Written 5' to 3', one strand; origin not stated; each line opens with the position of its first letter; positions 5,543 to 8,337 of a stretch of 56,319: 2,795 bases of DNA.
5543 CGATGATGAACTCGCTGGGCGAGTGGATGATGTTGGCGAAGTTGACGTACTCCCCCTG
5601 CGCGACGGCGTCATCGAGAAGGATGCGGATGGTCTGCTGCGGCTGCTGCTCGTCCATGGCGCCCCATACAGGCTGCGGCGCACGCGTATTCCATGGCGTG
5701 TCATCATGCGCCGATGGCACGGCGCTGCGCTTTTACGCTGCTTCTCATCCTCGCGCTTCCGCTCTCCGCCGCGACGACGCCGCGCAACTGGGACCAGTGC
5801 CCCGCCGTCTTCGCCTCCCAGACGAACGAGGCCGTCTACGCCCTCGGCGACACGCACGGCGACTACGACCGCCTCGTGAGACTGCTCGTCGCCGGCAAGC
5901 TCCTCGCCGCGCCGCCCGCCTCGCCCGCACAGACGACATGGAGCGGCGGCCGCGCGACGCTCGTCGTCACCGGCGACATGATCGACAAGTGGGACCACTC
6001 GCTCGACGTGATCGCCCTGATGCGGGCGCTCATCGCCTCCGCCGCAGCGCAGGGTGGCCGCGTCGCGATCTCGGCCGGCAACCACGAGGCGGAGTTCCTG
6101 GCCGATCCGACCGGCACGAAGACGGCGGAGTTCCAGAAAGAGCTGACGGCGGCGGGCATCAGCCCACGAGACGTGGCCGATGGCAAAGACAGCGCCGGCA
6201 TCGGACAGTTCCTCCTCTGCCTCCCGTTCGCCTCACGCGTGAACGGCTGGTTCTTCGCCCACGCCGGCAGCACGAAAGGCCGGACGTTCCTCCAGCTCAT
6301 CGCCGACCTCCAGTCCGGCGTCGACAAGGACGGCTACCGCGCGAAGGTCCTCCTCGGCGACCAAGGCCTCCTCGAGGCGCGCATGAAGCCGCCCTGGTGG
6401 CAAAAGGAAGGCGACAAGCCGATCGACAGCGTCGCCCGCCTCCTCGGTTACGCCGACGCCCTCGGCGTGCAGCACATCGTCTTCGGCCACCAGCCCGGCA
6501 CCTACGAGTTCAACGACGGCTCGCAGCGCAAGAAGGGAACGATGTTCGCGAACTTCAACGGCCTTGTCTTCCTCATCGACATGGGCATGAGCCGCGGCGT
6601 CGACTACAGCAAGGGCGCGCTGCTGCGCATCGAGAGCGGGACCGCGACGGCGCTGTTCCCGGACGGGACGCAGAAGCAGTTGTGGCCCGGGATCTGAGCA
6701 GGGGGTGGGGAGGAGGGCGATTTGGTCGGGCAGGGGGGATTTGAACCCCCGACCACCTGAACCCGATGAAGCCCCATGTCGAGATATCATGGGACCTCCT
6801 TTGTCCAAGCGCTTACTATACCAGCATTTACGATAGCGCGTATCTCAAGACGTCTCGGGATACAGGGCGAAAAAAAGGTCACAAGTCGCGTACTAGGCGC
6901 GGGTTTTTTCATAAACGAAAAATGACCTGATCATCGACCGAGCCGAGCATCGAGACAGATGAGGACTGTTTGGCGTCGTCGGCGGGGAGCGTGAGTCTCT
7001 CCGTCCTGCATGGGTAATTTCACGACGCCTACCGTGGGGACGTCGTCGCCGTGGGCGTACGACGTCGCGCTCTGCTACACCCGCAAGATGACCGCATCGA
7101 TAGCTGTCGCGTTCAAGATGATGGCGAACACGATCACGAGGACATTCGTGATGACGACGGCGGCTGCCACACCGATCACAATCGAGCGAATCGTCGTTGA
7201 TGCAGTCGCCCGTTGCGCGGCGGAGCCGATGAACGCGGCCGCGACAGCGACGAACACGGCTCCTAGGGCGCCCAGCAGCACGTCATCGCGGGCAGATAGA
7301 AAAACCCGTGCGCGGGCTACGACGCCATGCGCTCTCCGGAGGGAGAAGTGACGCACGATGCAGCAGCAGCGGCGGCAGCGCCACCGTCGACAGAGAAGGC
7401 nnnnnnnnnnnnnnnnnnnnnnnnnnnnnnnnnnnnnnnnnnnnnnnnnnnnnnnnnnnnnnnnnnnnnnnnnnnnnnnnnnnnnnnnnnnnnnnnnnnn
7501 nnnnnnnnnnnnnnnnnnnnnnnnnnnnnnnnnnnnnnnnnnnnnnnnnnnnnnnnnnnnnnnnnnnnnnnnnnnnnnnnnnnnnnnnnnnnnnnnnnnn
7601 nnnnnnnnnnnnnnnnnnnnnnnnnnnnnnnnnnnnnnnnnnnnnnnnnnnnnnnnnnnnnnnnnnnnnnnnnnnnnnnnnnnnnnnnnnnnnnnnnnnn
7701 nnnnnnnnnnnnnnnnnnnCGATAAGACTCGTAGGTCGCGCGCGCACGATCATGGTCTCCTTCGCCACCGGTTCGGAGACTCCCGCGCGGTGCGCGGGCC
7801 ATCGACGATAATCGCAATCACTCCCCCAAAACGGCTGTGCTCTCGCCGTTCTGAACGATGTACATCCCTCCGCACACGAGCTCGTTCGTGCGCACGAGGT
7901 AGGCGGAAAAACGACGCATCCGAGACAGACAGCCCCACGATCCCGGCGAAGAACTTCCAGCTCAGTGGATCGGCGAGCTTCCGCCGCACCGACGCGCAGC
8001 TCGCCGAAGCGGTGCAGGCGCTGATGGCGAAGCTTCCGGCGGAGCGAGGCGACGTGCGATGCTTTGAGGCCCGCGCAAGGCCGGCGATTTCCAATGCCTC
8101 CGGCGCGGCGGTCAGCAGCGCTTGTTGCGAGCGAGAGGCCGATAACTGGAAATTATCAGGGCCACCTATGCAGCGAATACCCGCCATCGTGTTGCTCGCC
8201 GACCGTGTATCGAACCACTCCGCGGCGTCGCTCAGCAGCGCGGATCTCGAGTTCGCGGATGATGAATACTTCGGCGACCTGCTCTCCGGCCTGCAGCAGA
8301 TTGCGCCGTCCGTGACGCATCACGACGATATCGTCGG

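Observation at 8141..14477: ATP-grasp ligase + STAND NTPase + Cys-His-Asp protein + ATP-grasp::PLP-decarboxylase cluster on a repeat-bracketed segment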

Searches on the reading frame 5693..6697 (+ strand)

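Call 31: search_protein_families(library=pfam, proteins=[window:5693-6697:+], max_evalue=0.01)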
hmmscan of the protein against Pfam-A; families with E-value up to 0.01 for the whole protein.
window:5693-6697:+ (334 aa): 1 family
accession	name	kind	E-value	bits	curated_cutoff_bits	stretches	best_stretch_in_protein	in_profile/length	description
PF00149.33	Metallophos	-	3.3e-12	47.7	21.5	1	48-267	3-188/191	Calcineurin-like phosphoesterase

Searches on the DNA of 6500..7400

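Call 12: search_rna_families(source=window, start=6500, end=7400, threshold=evalue, max_evalue=10, show_alignments=3)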
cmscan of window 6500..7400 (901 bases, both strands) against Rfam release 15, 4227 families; matches with E-value up to 10: 5.
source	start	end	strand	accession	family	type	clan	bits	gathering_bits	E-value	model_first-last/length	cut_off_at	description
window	6723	6767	-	RF00023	tmRNA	Gene;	CL00001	19.8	47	8.1e-06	1-374/374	no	transfer-messenger RNA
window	6727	6770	+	RF04351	Plastid-psbl-rps4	Cis-reg;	-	16.5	68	1.9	1-53/53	no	Plastid-psbl-rps4 3UTR RNA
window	6654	6747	+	RF01383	GRIK4_3p_UTR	Gene;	-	15.6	38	3.3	1-94/94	no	GRIK4 3 prime UTR element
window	6729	6763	-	RF01684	mascRNA-menRNA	Gene;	-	15.4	42.5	4.9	1-56/56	no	MALAT1-associated small cytoplasmic RNA/MEN beta RNA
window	7183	7258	-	RF02989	gntR-DTE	Gene; sRNA;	-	14.7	63.6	8.8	1-119/119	no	gntR-DTE RNA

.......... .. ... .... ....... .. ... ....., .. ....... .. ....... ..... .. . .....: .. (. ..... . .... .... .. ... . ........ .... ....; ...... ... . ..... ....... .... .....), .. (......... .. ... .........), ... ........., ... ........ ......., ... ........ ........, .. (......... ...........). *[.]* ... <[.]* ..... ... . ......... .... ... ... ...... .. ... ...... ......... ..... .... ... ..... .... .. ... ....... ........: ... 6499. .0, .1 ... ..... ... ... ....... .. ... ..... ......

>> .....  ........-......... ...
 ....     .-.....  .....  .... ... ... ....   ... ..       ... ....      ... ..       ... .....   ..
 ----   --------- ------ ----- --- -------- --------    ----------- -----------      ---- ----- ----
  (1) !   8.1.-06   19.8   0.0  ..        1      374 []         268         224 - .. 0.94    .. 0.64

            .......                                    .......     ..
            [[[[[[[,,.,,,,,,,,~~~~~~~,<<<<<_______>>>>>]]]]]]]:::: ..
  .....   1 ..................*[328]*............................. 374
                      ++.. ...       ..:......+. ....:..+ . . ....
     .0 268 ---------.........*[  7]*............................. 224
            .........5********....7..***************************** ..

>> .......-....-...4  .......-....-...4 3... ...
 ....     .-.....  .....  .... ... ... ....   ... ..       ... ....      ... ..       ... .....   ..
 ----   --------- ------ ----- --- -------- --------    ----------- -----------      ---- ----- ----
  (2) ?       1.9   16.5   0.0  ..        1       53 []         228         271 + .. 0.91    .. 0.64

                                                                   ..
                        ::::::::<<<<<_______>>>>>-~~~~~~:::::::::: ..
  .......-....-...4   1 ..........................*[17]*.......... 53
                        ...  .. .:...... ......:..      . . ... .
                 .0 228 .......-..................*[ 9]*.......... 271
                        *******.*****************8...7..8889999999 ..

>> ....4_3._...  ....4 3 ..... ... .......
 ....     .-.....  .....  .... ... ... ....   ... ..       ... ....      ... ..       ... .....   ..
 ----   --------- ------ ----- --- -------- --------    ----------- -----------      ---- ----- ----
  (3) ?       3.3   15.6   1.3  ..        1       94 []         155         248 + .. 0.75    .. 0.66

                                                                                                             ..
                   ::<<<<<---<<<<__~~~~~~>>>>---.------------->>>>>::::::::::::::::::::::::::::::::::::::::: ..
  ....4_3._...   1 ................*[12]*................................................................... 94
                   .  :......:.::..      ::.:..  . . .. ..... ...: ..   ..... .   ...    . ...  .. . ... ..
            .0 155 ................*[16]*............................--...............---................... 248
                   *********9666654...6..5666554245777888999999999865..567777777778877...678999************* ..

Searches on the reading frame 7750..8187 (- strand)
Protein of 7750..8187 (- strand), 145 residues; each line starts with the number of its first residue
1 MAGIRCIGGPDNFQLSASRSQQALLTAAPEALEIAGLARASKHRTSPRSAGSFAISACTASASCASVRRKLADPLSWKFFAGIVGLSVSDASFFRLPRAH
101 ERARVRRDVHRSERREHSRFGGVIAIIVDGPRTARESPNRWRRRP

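Call 31: search_protein_families(library=pfam, proteins=[window:7750-8187:-], max_evalue=0.01)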
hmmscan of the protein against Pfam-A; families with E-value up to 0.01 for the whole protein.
window:7750-8187:- (145 aa): 0 families
